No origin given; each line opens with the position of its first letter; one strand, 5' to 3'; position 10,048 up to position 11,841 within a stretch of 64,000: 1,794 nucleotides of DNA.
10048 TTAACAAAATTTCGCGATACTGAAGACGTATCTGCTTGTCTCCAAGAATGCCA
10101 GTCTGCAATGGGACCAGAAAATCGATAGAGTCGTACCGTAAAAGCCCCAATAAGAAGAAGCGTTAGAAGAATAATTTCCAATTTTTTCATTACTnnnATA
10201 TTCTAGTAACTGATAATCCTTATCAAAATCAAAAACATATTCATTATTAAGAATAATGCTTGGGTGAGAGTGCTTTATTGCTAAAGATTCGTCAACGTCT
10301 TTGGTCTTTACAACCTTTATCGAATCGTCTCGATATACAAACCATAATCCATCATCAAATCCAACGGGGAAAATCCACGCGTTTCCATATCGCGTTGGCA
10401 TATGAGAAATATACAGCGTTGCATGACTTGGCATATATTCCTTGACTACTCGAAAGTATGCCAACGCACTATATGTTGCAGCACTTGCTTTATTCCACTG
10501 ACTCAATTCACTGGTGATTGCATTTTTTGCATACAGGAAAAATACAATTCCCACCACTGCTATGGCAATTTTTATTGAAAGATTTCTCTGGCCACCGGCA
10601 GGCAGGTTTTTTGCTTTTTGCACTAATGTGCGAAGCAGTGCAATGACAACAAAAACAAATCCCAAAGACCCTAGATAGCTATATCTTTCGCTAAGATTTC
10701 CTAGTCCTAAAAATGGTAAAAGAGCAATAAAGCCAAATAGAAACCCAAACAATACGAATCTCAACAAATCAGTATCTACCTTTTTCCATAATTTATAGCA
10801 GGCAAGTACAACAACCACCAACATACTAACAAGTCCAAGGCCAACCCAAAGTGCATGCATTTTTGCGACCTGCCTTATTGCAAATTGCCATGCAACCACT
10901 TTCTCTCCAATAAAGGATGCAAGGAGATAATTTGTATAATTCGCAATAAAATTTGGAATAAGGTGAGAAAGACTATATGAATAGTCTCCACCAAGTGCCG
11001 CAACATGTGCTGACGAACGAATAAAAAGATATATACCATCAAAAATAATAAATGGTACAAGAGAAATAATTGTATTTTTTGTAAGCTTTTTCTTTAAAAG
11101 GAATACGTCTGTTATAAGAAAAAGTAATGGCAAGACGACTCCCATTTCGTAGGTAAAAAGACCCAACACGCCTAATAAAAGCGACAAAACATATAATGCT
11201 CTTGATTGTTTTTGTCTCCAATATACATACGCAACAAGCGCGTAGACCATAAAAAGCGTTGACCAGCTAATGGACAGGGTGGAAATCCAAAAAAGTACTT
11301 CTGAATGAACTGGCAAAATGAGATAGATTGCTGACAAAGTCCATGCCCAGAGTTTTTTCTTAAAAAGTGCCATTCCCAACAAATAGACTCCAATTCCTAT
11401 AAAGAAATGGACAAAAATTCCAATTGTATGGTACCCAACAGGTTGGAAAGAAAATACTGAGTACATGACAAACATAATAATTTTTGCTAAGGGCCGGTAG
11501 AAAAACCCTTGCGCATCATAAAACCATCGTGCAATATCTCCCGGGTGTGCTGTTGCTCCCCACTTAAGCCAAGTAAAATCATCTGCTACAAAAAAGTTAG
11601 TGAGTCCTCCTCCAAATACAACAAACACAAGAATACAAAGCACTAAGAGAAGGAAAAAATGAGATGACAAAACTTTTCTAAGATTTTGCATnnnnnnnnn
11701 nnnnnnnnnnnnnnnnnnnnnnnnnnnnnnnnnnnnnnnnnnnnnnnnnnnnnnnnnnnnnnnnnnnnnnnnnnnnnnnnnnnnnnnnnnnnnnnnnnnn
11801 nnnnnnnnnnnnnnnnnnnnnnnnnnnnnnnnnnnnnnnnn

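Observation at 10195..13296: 1033-aa fusion of an O-antigen-ligase-like (Wzy_C) domain with a PMT/ArnT-like GT-C domain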

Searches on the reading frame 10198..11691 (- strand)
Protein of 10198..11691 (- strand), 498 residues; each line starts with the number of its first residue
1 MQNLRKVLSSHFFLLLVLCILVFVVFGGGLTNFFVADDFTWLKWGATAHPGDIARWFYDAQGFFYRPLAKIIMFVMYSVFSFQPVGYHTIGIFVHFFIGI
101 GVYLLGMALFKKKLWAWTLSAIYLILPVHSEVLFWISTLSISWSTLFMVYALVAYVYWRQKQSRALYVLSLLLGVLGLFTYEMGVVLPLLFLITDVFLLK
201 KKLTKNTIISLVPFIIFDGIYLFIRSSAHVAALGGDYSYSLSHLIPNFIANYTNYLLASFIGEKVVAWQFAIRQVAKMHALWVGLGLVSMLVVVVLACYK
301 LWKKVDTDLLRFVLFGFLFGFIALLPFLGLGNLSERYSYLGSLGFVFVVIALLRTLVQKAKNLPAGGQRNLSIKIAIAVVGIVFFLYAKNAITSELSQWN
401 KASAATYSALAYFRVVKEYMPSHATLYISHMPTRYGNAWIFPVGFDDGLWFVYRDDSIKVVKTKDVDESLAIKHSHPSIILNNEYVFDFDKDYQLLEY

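Call 54: search_protein_representatives(protein=window:10198-11691:-)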
Query: 498 residues. Proteins with E-value up to 0.001 (for the whole library): 11652; up to 1e-10: 1059; up to 1e-30: 74. The best 150 are listed.
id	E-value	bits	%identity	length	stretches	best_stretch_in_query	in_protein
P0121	5.3e-110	385.1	41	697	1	3-494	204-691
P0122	2.6e-105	369.7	54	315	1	177-498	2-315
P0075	7.1e-98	345.1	39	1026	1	4-495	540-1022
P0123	2.6e-95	336.7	35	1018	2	4-495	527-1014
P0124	5.4e-94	332.3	39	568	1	3-492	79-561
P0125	6.8e-88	312.2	36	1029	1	3-496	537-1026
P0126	2.3e-82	293.9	37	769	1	3-493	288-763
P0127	3.6e-81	290.0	36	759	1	6-495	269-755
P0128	9.6e-80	285.3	38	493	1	4-456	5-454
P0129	2.2e-79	284.2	34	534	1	8-490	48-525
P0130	3.0e-79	283.7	35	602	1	2-496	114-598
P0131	4.9e-79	283.0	36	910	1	4-471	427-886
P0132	9.7e-77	275.4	36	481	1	3-465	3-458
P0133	3.0e-76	273.8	37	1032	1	4-465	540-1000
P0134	1.6e-71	258.2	33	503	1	5-474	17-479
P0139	6.3e-66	239.7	34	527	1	14-478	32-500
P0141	8.7e-63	229.4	33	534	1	2-491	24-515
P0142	1.3e-62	228.8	33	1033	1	9-479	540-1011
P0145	4.3e-61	223.8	33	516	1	12-493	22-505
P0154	1.3e-54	202.4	32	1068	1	3-498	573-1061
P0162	6.0e-51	190.3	31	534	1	3-466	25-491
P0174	2.9e-42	161.7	28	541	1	2-476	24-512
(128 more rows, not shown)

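Call 55: find_encoding_contigs(protein=P0128, flank=6000, max_places=3)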
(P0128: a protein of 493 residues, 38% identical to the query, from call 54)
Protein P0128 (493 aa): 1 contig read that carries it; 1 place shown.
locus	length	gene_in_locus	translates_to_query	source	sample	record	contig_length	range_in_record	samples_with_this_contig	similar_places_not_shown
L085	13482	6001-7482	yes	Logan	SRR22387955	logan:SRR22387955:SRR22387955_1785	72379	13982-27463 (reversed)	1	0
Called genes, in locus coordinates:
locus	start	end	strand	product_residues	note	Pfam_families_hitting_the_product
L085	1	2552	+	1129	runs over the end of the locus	-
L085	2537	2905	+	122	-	-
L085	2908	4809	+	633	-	-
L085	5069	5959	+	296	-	PF00535:Glycos_transf_2, PF10111:Glyco_tranf_2_2, PF13641:Glyco_tranf_2_3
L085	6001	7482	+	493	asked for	-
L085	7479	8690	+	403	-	PF13439:Glyco_transf_4, PF00534:Glycos_transf_1 (weak), PF13692:Glyco_trans_1_4, PF13524:Glyco_trans_1_2 (weak)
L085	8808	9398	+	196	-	PF00702:Hydrolase (weak), PF08645:PNK3P (weak), PF13419:HAD_2 (weak), PF13242:Hydrolase_like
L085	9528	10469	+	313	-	PF00535:Glycos_transf_2, PF10111:Glyco_tranf_2_2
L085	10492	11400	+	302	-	PF00005:ABC_tran, PF13304:AAA_21 (faint)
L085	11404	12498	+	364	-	PF12698:ABC2_membrane_3, PF01061:ABC2_membrane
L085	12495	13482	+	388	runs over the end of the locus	PF12698:ABC2_membrane_3, PF12679:ABC2_membrane_2 (weak), PF01061:ABC2_membrane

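Call 56: find_encoding_contigs(protein=P0132, flank=6000, max_places=3)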
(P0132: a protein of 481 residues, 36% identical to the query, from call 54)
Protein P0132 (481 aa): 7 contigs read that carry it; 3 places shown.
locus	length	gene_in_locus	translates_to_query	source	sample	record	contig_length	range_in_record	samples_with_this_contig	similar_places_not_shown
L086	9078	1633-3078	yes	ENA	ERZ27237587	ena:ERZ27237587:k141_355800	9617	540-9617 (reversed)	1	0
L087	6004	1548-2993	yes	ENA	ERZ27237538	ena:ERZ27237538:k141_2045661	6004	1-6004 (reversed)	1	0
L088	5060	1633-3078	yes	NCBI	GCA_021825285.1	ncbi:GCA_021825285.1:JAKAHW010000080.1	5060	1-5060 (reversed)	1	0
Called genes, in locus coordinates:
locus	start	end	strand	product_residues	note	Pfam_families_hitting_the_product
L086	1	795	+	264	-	?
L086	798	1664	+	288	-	PF00535:Glycos_transf_2, PF13641:Glyco_tranf_2_3, PF13712:Glyco_tranf_2_5 (weak)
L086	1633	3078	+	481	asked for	-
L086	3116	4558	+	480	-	PF13231:PMT_2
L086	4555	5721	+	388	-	PF13439:Glyco_transf_4 (weak), PF00534:Glycos_transf_1, PF13692:Glyco_trans_1_4, PF13524:Glyco_trans_1_2 (weak)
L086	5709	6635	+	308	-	PF00535:Glycos_transf_2, PF13712:Glyco_tranf_2_5 (faint), PF13632:Glyco_trans_2_3 (weak), PF13641:Glyco_tranf_2_3 (weak)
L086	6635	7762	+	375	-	PF13439:Glyco_transf_4, PF20706:GT4-conflict, PF00534:Glycos_transf_1, PF13692:Glyco_trans_1_4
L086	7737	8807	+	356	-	PF13439:Glyco_transf_4 (faint), PF00534:Glycos_transf_1, PF13692:Glyco_trans_1_4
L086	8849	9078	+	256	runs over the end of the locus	?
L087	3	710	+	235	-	?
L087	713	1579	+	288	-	PF00535:Glycos_transf_2, PF13641:Glyco_tranf_2_3, PF13712:Glyco_tranf_2_5 (weak)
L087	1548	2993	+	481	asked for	-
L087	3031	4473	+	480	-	PF13231:PMT_2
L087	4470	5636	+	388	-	PF13439:Glyco_transf_4 (weak), PF00534:Glycos_transf_1, PF13692:Glyco_trans_1_4, PF13524:Glyco_trans_1_2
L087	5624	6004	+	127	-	?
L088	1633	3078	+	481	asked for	-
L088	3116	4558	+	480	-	PF13231:PMT_2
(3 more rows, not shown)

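Call 70: predict_structure(alignment_id=A4)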
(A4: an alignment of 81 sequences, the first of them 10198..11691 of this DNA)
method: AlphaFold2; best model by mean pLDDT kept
length: 498 residues; sequences in the alignment: 81
mean_pLDDT: 95.4   pTM: 0.94
mean pLDDT of the five models: 95.4, 94.8, 94.6, 94.5, 94.4
residues with pLDDT >= 90: 433; 70-90: 64; 50-70: 1; < 50: 0
segments of 3 or more residues with pLDDT < 50: none
pLDDT, mean of each block of 10 residues (from residue 1): 96 98 98 98 97 97 96 98 98 99 98 98 98 98 99 98 98 98 98 97 97 98 96 83 89 96 90 86 88 88 91 97 96 95 98 95 86 95 98 98 98 97 97 97 97 97 97 85 92 97
secondary structure, 60 per line:
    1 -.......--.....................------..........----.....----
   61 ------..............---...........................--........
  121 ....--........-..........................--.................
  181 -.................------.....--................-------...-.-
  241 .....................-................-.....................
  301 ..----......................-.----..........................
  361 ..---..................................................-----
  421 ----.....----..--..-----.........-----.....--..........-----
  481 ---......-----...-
elements in order: H2-8 H11-31 H38-47 H52-56 H67-80 H84-110 H113-124 H127-134 H136-161 H164-180 H182-198 H205-209 H212-227 H241-261 H263-278 H280-302 H307-328 H335-362 H366-415 E425-429 H445-453 E459-463 H466-475 E484-489 E495-497

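Call 75: search_protein_families(library=pfam, alignment_id=A3, max_evalue=0.1)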
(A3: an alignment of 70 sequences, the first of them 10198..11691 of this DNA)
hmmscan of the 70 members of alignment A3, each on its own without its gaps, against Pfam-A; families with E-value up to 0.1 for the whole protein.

A. member 1, window:10198-11691:- (498 aa): 0 families

B. families by the number of members that match (of 70 scanned): 20 families
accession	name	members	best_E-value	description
PF10131.15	PTPS_related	4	6.4e-06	6-pyruvoyl-tetrahydropterin synthase related domain; membrane protein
PF13231.12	PMT_2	4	6.3e-05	Dolichyl-phosphate-mannose-protein mannosyltransferase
PF14264.12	Glucos_trans_II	3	4.8e-05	Glucosyl transferase GtrII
PF17555.7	TssN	2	0.00015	Type VI secretion system, TssN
PF14897.12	EpsG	1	0.0001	EpsG family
PF16192.10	PMT_4TMC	1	0.0022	C-terminal four TMM region of protein-O-mannosyltransferase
PF06127.16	Mpo1-like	1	0.0033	2-hydroxy-palmitic acid dioxygenase Mpo1-like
PF24284.1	DUF7472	1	0.011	Family of unknown function (DUF7472)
PF14108.11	ABA4-like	1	0.012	ABA DEFICIENT 4-like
PF09925.14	DUF2157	1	0.022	Predicted membrane protein (DUF2157)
PF12208.14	DUF3601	1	0.027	Domain of unknown function (DUF3601)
PF19107.5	DUF5794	1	0.029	Family of unknown function (DUF5794)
PF20342.3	DUF6637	1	0.036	Family of unknown function (DUF6637)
PF14110.11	DUF4282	1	0.053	Domain of unknown function (DUF4282)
PF14654.11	Epiglycanin_C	1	0.063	Mucin, cleavage site, TM and cytoplasmic tail region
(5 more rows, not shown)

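Call 79: find_encoding_contigs(protein=P0134, flank=6000, max_places=2)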
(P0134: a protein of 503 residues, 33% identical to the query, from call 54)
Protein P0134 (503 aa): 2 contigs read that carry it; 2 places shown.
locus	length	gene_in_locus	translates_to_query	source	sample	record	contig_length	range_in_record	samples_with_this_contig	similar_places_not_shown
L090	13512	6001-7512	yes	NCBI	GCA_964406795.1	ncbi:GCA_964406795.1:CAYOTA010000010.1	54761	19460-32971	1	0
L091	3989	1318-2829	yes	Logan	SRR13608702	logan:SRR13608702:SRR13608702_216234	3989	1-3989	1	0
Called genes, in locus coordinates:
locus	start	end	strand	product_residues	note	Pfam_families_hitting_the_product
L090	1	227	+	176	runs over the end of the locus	PF13439:Glyco_transf_4 (weak)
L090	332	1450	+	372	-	PF13439:Glyco_transf_4 (weak), PF20706:GT4-conflict (faint), PF00534:Glycos_transf_1, PF13692:Glyco_trans_1_4, PF13524:Glyco_trans_1_2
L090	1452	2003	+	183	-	PF25087:GMPPB_C (faint), PF00132:Hexapep, PF14602:Hexapep_2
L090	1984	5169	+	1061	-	-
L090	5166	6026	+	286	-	PF00535:Glycos_transf_2, PF10111:Glyco_tranf_2_2 (weak), PF13641:Glyco_tranf_2_3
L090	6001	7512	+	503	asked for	-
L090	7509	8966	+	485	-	PF13231:PMT_2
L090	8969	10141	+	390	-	PF13439:Glyco_transf_4, PF00534:Glycos_transf_1, PF13692:Glyco_trans_1_4, PF13524:Glyco_trans_1_2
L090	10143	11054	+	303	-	PF00535:Glycos_transf_2, PF13641:Glyco_tranf_2_3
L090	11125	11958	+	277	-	-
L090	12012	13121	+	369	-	PF13439:Glyco_transf_4, PF00534:Glycos_transf_1, PF13692:Glyco_trans_1_4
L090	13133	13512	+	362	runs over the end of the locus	PF00534:Glycos_transf_1, PF13692:Glyco_trans_1_4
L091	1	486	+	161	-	?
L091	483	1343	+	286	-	PF00535:Glycos_transf_2, PF10111:Glyco_tranf_2_2 (weak), PF13641:Glyco_tranf_2_3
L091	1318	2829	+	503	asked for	-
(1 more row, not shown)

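Call 80: find_encoding_contigs(protein=P0141, flank=6000, max_places=2)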
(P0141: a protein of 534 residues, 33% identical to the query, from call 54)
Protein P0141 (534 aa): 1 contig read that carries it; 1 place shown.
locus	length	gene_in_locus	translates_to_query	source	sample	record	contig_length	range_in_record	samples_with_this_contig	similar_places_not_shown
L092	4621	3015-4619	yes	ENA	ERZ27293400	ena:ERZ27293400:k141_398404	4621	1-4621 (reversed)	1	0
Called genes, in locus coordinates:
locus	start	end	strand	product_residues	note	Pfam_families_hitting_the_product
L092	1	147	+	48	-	?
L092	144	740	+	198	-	PF25087:GMPPB_C (faint), PF25084:LbH_EIF2B (weak), PF00132:Hexapep, PF14602:Hexapep_2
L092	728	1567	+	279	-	PF00535:Glycos_transf_2, PF10111:Glyco_tranf_2_2, PF13641:Glyco_tranf_2_3, PF13632:Glyco_trans_2_3, PF02709:Glyco_transf_7C (weak)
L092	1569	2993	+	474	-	PF04932:Wzy_C (weak)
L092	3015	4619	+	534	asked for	?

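Call 81: find_encoding_contigs(protein=P0145, flank=6000, max_places=2)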
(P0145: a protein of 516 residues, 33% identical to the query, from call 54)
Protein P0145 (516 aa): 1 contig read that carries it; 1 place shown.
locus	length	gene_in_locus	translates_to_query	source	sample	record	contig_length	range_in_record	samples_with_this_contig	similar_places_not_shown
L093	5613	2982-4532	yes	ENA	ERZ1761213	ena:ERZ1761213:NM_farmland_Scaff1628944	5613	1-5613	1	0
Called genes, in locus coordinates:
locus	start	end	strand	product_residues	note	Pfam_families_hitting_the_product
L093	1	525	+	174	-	?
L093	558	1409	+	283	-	PF00535:Glycos_transf_2, PF10111:Glyco_tranf_2_2, PF13641:Glyco_tranf_2_3, PF13506:Glyco_transf_21 (weak), PF13632:Glyco_trans_2_3, PF02709:Glyco_transf_7C (weak)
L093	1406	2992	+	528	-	PF04932:Wzy_C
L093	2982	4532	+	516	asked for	-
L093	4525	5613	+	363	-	?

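Call 91: find_encoding_contigs(protein=P0174, flank=6000, max_places=3)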
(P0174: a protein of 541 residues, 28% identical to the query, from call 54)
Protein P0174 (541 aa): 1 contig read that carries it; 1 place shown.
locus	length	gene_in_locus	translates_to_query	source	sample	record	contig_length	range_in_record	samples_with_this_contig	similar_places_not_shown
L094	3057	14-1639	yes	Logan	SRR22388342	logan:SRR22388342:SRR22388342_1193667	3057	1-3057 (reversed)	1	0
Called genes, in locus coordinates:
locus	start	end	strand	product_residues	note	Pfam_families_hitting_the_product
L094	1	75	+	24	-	?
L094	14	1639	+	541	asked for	-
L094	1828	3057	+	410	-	?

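Call 92: find_encoding_contigs(protein=P0162, flank=6000, max_places=3)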
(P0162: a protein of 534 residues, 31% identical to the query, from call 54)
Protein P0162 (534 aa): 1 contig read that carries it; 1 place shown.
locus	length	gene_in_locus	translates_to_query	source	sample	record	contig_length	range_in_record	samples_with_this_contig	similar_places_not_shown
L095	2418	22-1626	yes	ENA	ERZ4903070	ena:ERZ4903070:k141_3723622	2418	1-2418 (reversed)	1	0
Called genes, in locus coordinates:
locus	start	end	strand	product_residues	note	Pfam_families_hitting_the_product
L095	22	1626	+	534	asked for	-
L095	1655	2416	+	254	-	?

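Call 93: find_encoding_contigs(protein=P0139, flank=6000, max_places=3)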
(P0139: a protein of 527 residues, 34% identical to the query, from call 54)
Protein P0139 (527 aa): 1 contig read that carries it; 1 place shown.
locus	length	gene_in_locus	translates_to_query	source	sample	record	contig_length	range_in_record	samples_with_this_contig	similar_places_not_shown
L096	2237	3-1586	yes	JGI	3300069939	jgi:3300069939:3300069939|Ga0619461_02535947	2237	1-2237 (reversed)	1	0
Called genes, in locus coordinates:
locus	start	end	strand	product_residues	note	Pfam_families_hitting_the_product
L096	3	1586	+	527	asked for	?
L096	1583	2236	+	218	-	?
